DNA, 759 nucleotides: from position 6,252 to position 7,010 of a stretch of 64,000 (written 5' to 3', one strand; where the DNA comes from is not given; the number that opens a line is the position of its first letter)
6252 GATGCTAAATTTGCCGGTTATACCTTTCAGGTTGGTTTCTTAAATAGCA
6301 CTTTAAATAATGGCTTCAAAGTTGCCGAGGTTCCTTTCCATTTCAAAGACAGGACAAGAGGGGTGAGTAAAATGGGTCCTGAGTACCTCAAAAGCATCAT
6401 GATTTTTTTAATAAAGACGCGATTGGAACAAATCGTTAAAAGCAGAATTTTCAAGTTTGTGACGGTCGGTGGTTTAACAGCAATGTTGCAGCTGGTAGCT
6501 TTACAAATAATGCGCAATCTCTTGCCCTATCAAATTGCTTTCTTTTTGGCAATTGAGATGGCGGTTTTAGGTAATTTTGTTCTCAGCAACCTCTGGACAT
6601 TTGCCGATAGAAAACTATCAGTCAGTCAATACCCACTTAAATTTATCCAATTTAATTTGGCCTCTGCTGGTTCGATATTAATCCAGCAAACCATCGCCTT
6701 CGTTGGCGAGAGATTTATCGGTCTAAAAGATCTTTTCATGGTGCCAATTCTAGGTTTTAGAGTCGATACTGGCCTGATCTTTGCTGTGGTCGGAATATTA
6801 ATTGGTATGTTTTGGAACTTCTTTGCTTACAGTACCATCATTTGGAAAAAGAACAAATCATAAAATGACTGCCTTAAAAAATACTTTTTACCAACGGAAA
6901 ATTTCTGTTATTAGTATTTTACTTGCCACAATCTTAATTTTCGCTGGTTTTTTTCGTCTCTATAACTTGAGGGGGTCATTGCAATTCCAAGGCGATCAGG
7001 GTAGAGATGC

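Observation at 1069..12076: Surface-glycan cluster with two polyprenyl-P-sugar synthase plus GT-C transferase pairs and a GtrB-GtrA fusion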

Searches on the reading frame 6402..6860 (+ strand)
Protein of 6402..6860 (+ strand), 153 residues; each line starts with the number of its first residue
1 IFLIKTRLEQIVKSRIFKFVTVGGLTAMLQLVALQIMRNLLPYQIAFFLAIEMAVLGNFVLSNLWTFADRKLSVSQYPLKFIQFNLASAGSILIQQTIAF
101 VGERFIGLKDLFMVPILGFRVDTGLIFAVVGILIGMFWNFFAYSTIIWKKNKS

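Call 56: search_solved_structures(query=window:6402-6860:+, max_evalue=10, show_alignments=2)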
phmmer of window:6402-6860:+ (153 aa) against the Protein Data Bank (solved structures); distinct sequences matched with E-value up to 10: 2.
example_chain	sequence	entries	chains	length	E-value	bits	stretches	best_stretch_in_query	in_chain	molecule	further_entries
5mlz_A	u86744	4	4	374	0.00011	25.8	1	14-106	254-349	Dolichol monophosphate mannose synthase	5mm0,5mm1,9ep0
7ddq_H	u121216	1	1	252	3.1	11.4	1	62-108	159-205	Photosynthetic reaction center subunit H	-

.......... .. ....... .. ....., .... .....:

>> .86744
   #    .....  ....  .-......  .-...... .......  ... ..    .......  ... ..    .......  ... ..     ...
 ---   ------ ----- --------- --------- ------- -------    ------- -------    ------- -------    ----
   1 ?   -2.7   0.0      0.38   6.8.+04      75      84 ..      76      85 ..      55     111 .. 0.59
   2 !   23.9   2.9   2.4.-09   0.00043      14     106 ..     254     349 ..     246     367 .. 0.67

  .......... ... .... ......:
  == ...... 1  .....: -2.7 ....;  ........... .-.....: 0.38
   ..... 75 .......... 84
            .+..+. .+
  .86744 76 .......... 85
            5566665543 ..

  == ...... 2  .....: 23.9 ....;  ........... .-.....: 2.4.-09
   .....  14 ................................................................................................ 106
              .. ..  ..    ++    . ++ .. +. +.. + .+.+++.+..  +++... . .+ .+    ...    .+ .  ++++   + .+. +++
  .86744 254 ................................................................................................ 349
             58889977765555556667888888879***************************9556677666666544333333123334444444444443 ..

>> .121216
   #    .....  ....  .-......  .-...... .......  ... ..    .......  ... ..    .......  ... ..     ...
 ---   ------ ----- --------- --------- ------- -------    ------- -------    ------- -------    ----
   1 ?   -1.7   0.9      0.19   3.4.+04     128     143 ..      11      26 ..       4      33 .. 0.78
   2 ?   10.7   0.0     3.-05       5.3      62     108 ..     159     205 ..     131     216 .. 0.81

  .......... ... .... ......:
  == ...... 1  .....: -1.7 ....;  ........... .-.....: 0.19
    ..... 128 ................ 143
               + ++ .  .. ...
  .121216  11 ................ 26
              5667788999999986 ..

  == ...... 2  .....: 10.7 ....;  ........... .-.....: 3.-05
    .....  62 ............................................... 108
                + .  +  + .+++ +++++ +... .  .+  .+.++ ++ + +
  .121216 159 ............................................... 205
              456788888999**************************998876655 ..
